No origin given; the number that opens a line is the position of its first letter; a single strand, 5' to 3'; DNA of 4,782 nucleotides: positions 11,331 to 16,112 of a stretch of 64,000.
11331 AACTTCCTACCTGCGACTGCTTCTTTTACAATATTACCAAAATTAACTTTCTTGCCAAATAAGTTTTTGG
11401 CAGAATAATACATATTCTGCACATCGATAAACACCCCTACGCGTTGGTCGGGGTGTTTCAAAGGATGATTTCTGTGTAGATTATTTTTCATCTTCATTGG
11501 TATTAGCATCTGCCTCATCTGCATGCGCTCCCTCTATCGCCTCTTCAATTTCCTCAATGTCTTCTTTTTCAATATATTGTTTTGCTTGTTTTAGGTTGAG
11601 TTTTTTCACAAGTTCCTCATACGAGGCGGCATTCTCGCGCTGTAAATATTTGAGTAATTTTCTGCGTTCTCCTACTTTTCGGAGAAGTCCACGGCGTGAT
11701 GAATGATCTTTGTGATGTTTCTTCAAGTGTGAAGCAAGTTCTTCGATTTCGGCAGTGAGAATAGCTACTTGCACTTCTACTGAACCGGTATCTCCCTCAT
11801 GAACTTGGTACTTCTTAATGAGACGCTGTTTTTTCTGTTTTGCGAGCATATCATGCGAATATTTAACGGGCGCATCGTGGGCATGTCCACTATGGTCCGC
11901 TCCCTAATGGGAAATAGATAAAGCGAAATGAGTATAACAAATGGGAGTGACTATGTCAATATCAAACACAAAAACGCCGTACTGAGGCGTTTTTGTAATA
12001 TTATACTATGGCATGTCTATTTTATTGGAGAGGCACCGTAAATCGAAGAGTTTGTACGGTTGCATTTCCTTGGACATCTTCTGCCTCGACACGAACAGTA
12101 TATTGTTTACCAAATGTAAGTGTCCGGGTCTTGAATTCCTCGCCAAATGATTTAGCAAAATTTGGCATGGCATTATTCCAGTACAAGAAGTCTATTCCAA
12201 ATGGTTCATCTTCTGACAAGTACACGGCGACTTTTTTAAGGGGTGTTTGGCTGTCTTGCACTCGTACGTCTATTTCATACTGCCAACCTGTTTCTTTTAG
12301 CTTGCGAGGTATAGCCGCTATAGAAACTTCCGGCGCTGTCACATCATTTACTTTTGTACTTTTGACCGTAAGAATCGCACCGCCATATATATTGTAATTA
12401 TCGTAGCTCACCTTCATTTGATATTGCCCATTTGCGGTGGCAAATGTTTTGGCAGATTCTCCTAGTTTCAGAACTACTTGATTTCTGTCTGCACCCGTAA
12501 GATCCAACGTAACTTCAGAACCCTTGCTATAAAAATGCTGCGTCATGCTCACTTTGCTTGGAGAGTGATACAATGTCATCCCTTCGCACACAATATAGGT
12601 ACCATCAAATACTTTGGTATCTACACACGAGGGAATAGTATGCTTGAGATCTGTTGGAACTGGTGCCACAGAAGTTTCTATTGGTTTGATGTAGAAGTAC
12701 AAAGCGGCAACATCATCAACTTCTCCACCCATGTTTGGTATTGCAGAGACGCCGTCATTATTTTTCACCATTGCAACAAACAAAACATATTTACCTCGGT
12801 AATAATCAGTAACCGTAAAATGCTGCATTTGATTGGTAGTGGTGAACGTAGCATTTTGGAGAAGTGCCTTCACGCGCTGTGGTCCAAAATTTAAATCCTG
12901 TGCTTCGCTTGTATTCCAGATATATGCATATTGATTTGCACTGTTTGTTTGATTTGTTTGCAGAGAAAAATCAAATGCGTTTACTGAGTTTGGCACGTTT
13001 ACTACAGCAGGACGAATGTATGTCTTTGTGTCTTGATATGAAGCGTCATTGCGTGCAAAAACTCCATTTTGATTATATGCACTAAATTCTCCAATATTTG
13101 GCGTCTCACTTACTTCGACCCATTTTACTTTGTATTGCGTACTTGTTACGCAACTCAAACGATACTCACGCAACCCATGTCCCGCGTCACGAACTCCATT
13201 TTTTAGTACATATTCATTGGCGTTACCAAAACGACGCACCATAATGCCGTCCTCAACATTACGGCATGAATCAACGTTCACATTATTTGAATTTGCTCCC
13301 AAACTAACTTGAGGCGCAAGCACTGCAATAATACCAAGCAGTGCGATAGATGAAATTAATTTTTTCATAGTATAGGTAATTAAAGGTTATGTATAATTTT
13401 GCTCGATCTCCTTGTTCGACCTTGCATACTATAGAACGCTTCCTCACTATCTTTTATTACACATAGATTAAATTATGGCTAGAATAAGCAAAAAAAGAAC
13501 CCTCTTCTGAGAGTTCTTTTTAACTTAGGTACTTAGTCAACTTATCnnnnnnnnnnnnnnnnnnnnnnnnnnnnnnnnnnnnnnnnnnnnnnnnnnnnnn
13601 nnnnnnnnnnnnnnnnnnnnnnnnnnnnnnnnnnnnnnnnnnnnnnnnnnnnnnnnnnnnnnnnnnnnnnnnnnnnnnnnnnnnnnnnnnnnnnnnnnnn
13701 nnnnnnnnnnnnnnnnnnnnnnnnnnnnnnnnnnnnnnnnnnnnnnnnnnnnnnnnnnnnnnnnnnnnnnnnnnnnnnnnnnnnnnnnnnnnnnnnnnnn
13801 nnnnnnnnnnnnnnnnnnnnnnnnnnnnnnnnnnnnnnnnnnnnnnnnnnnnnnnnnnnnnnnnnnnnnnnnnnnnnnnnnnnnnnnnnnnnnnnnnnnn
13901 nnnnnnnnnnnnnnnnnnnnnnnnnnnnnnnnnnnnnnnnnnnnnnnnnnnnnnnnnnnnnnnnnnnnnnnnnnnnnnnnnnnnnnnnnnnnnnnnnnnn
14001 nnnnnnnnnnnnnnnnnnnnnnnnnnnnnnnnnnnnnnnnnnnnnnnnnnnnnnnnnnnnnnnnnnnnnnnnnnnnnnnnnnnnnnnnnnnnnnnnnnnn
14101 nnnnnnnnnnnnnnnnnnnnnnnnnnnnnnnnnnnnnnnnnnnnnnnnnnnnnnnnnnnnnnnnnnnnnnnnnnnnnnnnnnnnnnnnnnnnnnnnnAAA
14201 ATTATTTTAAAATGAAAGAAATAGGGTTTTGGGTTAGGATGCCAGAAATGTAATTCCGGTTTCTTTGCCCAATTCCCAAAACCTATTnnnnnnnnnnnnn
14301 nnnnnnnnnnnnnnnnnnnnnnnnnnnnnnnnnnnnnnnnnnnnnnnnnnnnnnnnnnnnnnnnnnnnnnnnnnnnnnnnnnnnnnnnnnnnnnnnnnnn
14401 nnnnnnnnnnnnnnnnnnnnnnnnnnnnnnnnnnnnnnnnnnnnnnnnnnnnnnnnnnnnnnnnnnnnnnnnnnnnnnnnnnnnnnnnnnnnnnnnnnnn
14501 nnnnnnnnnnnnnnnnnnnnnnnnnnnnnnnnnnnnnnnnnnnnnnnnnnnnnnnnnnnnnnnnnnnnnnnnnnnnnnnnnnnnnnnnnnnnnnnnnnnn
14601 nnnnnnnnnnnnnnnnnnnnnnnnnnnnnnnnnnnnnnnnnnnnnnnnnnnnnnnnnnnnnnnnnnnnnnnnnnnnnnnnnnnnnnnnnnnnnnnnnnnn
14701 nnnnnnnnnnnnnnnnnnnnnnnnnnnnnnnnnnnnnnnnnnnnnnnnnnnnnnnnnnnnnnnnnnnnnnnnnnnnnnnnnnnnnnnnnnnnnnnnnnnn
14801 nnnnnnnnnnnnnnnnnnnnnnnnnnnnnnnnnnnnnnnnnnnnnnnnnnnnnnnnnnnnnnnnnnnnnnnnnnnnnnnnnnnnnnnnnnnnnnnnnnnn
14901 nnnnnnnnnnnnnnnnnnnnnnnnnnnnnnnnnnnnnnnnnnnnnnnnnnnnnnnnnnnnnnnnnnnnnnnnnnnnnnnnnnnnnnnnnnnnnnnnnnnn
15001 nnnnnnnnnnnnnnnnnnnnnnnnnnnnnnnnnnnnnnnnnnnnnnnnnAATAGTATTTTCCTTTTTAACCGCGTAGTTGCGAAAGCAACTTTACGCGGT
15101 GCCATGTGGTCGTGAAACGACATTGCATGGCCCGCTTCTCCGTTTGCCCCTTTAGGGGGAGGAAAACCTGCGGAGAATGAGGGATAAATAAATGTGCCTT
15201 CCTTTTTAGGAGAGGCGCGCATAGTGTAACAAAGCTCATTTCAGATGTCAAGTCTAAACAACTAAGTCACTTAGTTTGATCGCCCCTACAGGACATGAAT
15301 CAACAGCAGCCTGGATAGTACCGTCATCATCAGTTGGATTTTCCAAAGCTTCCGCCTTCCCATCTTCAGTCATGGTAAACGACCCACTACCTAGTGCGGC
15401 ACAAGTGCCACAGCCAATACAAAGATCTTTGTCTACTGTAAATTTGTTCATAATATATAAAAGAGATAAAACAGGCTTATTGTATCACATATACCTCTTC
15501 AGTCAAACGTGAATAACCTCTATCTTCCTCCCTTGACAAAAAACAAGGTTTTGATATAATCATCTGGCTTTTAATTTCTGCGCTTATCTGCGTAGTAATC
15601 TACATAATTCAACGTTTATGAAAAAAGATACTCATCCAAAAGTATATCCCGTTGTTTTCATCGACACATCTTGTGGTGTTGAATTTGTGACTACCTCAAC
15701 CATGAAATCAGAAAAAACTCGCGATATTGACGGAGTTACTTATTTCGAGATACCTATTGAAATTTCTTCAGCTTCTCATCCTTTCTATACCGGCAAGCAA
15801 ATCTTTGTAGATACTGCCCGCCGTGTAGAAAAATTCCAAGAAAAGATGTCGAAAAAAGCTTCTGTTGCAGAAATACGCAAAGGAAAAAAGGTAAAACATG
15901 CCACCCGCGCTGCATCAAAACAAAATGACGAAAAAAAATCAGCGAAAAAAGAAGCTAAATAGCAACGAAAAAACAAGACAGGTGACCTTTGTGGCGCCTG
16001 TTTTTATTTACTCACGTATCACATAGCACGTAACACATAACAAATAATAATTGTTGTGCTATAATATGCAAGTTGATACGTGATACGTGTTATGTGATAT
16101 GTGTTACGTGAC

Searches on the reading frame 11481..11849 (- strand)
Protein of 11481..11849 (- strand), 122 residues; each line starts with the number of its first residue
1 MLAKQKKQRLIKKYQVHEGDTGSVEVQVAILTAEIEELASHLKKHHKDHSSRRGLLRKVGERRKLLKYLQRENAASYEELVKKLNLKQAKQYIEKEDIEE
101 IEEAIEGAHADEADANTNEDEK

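Call 72: search_protein_families(library=pfam, proteins=[window:11481-11849:-])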
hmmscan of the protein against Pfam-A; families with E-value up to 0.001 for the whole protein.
window:11481-11849:- (122 aa): 1 family
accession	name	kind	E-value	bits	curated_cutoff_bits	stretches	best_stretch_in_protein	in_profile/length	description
PF00312.27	Ribosomal_S15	-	1e-32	112.5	31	1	7-87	1-81/81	Ribosomal protein S15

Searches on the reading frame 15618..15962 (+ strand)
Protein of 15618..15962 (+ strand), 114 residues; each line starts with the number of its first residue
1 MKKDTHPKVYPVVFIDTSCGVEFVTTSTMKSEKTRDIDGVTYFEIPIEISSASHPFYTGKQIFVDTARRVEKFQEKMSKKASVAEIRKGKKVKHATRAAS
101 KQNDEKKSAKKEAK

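Call 32: search_protein_families(library=pfam, proteins=[window:15618-15962:+])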
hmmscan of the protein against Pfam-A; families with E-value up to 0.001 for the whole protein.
window:15618-15962:+ (114 aa): 1 family
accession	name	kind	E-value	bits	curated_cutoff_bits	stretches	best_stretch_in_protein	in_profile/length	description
PF01197.23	Ribosomal_L31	-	2e-23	82.8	27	1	1-76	1-63/65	Ribosomal protein L31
